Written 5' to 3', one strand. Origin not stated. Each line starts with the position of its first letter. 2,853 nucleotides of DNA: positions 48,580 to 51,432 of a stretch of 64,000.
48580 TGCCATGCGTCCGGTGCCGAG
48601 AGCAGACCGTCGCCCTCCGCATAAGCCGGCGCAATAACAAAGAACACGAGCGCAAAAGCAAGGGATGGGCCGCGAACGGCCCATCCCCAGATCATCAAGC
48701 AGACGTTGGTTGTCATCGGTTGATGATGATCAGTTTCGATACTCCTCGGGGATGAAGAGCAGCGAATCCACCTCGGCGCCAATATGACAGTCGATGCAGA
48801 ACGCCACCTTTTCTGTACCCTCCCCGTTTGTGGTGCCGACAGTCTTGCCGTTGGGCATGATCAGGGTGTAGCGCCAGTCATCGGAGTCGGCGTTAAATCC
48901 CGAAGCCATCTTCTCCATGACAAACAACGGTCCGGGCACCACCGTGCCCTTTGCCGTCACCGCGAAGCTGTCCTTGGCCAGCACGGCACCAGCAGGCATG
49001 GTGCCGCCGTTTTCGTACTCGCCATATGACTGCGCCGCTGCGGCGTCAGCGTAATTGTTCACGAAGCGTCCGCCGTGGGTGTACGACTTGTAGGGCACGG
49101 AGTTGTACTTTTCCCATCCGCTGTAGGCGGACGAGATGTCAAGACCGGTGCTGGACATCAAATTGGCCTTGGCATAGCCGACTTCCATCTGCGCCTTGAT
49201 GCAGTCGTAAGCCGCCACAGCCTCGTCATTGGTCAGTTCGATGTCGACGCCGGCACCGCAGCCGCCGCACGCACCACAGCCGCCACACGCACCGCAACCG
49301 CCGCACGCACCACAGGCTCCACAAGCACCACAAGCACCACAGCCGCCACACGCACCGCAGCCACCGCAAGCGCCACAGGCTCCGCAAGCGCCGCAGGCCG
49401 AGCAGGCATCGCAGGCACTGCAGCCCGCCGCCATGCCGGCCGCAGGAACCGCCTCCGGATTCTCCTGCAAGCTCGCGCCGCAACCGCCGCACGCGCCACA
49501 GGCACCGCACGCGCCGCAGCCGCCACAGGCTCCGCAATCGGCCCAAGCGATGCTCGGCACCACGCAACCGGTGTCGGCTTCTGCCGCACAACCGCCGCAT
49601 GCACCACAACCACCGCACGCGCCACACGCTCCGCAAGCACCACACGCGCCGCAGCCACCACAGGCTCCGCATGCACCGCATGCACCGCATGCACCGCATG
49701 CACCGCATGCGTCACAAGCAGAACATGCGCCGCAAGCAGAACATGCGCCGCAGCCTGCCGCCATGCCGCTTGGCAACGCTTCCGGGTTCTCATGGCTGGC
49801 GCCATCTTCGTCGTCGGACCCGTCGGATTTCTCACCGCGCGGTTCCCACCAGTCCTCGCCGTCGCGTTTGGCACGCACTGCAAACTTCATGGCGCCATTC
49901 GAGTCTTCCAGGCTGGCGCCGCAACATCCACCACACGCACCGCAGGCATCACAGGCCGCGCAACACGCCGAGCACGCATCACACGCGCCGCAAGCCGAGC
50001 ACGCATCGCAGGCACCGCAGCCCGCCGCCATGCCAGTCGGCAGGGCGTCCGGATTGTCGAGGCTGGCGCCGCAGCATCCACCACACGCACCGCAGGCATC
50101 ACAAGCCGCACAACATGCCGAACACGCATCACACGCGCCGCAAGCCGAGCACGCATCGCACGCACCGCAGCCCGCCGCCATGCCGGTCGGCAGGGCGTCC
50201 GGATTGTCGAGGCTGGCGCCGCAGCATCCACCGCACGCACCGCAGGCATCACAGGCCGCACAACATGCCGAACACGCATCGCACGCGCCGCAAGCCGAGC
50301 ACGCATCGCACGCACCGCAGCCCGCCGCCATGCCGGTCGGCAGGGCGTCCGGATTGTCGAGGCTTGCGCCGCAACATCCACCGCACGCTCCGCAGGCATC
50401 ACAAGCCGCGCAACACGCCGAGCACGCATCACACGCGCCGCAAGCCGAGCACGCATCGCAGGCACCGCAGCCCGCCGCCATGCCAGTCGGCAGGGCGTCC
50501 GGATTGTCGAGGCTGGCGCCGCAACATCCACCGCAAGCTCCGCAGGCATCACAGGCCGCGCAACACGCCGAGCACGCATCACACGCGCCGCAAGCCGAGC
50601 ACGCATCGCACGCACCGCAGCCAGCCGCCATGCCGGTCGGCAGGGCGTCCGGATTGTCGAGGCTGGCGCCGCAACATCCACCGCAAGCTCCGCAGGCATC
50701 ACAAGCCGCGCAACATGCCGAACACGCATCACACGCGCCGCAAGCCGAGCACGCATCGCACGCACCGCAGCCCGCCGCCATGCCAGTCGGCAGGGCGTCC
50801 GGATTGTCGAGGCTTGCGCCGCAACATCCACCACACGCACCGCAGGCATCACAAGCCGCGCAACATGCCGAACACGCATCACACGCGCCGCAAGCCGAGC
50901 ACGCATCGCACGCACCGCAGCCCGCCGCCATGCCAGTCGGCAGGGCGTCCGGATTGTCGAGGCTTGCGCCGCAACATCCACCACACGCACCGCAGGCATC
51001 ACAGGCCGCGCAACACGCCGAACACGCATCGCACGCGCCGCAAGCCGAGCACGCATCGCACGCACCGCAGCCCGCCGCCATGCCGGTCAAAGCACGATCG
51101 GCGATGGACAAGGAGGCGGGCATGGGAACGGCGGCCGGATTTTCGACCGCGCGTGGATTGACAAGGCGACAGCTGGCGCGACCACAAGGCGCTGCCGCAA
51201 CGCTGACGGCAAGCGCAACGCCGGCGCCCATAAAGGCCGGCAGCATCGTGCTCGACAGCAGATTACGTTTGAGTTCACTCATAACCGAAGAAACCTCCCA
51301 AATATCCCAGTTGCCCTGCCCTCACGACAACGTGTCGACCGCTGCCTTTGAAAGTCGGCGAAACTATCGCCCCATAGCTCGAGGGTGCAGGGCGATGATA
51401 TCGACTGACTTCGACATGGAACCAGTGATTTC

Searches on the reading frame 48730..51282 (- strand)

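Call 67: search_protein_families(library=pfam, proteins=[window:48730-51282:-], max_evalue=0.001)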
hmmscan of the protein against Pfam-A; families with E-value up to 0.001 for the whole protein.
window:48730-51282:- (850 aa): 1 family
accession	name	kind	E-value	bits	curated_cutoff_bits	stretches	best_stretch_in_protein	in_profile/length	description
PF16694.10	Cytochrome_P460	-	1.3e-06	29.3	27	1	735-839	19-120/125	Cytochrome P460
